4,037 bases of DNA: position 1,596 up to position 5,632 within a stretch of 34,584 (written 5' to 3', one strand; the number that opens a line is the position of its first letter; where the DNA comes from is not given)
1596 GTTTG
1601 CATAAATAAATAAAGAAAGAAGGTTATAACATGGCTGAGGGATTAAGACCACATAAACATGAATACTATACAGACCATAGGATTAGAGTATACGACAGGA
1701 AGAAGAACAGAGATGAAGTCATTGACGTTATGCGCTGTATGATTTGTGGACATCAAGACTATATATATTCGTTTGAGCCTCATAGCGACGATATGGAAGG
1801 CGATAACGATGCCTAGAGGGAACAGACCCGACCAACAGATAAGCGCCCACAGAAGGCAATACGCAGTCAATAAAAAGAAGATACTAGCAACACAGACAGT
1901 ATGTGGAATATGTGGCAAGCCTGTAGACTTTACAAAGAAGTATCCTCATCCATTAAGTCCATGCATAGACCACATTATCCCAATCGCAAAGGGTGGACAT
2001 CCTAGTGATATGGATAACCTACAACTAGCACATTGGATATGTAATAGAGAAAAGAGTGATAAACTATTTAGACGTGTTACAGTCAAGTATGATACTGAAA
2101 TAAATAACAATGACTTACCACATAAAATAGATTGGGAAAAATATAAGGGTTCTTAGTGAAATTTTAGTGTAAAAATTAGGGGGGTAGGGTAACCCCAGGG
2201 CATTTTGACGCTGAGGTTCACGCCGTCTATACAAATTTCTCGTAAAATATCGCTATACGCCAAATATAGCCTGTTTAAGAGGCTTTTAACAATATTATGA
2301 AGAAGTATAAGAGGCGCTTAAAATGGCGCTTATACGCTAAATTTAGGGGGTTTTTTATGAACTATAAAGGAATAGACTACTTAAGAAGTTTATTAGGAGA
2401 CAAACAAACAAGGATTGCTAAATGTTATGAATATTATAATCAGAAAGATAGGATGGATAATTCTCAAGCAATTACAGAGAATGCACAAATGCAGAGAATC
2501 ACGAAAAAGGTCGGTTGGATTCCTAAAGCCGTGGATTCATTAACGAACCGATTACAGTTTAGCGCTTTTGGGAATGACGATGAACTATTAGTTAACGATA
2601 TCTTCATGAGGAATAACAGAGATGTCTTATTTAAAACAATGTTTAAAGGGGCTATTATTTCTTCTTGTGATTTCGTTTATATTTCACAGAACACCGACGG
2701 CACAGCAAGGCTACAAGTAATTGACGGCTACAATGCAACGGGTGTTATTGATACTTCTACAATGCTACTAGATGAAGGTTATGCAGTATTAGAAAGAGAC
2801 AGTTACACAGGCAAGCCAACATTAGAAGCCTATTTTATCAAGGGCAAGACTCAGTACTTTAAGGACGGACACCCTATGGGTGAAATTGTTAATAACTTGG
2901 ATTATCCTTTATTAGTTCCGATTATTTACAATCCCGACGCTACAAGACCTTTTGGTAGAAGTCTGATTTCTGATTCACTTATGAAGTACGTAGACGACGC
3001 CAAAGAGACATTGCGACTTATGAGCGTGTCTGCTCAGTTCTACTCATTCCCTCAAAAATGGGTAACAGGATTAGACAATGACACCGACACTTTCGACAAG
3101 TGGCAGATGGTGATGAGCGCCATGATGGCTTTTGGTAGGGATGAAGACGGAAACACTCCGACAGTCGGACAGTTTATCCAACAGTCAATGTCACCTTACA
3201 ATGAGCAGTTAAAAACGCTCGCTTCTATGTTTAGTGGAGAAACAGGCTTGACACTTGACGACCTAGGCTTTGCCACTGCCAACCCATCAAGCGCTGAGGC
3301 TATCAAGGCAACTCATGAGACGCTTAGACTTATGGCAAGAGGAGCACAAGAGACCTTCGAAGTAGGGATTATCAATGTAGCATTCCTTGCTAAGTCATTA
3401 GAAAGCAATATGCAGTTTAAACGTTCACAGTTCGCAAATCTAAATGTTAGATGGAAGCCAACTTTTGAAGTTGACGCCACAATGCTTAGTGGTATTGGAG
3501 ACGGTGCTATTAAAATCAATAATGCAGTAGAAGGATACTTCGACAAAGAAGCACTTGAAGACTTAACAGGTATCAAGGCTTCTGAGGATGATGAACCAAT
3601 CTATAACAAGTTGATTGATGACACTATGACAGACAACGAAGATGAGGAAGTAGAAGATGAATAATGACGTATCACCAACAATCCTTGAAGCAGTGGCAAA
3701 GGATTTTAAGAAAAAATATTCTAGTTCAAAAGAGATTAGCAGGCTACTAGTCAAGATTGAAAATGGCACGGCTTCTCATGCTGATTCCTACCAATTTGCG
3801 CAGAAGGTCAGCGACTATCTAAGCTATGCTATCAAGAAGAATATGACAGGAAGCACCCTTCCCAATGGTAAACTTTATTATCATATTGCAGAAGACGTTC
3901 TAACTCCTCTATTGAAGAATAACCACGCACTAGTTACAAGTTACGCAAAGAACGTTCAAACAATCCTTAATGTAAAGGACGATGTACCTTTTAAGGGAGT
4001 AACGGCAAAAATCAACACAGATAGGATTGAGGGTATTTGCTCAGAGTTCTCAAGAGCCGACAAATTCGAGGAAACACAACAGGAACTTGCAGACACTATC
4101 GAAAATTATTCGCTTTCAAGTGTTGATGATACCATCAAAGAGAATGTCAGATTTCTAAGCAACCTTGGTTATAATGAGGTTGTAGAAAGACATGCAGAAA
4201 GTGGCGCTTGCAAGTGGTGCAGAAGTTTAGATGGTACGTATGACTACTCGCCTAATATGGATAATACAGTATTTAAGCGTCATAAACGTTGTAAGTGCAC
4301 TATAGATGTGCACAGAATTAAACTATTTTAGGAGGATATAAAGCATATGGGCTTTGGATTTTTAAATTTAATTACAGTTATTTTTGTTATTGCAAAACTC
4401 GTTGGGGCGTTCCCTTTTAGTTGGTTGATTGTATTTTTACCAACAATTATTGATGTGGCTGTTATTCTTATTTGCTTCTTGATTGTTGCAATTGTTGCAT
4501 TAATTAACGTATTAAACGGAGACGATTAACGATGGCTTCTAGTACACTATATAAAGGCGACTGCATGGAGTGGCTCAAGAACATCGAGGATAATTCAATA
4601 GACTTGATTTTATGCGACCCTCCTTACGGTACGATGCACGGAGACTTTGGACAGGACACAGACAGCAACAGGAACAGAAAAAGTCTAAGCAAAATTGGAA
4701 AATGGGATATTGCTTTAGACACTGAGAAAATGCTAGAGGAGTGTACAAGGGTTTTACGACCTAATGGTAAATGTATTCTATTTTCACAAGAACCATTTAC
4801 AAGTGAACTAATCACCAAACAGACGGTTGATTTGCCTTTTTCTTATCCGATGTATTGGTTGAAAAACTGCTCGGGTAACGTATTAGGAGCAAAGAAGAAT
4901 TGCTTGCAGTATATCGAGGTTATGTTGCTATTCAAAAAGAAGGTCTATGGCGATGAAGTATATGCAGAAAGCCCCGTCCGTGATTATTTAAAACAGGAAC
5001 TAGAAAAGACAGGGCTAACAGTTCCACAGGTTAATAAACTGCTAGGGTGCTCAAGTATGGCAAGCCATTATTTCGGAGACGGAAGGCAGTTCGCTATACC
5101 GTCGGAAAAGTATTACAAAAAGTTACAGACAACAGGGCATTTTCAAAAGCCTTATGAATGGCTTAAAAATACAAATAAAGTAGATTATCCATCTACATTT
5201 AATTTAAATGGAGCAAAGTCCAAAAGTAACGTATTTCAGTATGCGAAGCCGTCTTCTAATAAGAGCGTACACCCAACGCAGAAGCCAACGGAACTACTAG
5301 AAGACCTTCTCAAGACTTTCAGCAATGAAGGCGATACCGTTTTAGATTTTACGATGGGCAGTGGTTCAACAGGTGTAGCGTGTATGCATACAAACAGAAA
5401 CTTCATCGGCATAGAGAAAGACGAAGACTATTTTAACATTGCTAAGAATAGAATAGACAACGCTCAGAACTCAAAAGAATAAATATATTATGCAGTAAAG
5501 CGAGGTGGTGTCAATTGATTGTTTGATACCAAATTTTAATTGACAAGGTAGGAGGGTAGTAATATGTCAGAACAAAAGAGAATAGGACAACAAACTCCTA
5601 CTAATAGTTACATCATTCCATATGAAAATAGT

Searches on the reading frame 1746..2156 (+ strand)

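Call 44: search_protein_families(library=pfam, max_evalue=0.001, proteins=[window:1746-2156:+])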
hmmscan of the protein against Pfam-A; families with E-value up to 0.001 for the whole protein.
window:1746-2156:+ (136 aa): 3 families
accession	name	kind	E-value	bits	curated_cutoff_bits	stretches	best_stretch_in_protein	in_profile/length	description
PF01844.29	HNH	-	1.1e-10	42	21.4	1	53-106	1-47/47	HNH endonuclease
PF14279.12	HNH_5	-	0.00022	21.5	27.5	0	53-110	1-50/56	HNH endonuclease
PF13395.12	HNH_4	-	0.0007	19.9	22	0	74-106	20-51/54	HNH endonuclease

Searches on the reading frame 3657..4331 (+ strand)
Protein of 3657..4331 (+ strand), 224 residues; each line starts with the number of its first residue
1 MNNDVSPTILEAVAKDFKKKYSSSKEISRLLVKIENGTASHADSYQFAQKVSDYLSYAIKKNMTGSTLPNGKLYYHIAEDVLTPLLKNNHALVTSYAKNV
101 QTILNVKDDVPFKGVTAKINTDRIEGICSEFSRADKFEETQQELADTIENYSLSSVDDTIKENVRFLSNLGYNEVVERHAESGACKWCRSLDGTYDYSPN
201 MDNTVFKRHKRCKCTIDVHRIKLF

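Call 29: search_protein_families(library=pfam, max_evalue=0.01, proteins=[window:3657-4331:+])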
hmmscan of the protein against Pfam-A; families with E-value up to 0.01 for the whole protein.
window:3657-4331:+ (224 aa): 1 family
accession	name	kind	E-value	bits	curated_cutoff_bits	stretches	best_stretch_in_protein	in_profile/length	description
PF25310.1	VG15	-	2.6e-05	25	26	1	112-216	80-187/212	VG15 protein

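Call 30: search_protein_families(library=phrogs, max_evalue=0.001, proteins=[window:3657-4331:+])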
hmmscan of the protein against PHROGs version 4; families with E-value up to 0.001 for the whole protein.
window:3657-4331:+ (224 aa): 3 families
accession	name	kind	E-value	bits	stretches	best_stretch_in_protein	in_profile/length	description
phrog_2494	-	head and packaging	5.1e-64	218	1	1-219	1-218/399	minor head protein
phrog_7104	-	unknown function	5.7e-54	184.6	1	1-218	1-217/463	-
phrog_8561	-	unknown function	1.8e-39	136.9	1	1-218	1-217/497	-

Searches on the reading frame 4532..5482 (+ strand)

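Call 29: search_protein_families(library=pfam, max_evalue=0.01, proteins=[window:4532-5482:+])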
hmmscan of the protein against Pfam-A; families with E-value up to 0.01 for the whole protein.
window:4532-5482:+ (316 aa): 6 families
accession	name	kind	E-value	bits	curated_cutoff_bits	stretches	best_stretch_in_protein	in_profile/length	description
PF01555.25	N6_N4_Mtase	-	2.7e-32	113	26.7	1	23-305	1-220/221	DNA methylase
PF13847.12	Methyltransf_31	-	0.00012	22.2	27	0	6-105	58-129/145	Methyltransferase domain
PF08241.18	Methyltransf_11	-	0.00061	20.8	21.2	0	63-83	75-95/95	Methyltransferase domain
PF13649.12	Methyltransf_25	-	0.0012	19.9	27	0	270-310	1-43/97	Methyltransferase domain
PF05175.20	MTS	-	0.002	18.3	23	0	259-310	23-75/170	Methyltransferase small domain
PF03602.21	Cons_hypoth95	-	0.0041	17.2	24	0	8-36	98-127/182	Conserved hypothetical protein 95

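Call 30: search_protein_families(library=phrogs, max_evalue=0.001, proteins=[window:4532-5482:+])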
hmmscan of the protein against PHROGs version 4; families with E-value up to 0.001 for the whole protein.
window:4532-5482:+ (316 aa): 14 families
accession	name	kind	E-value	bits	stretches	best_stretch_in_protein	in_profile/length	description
phrog_67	-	other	7.8e-75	254.3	1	2-313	122-348/743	DNA methyltransferase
phrog_18293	-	other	1.4e-34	119.6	1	232-315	32-114/119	methyltransferase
phrog_12862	-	unknown function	8.7e-27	94.8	2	57-145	37-117/149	-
phrog_3008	-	other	7.4e-25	88.6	1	237-312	140-215/244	DNA methyltransferase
phrog_498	-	other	3.9e-23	82.8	1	16-312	216-424/633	DNA methyltransferase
phrog_8769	-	other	1.7e-19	70.4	1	268-311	13-56/71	methyltransferase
phrog_6952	-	other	6.3e-18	66.3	1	233-310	100-177/181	DNA methyltransferase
phrog_23148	-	unknown function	2.9e-16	60.9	1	196-311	31-149/165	-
phrog_6025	-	other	4.7e-15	56.7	1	3-93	11-91/192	DNA methyltransferase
phrog_23085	-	unknown function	4.1e-10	40.4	1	227-311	21-108/138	-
phrog_23224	-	other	2.3e-06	28.2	1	232-312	216-296/305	DNA methyltransferase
phrog_16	-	DNA, RNA and nucleotide metabolism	3.7e-06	26.4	1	201-306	794-907/986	DNA helicase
phrog_11619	-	other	2.5e-05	24.8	1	10-84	74-137/186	DNA methyltransferase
phrog_12517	-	unknown function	0.00013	22.2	0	255-313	94-152/316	-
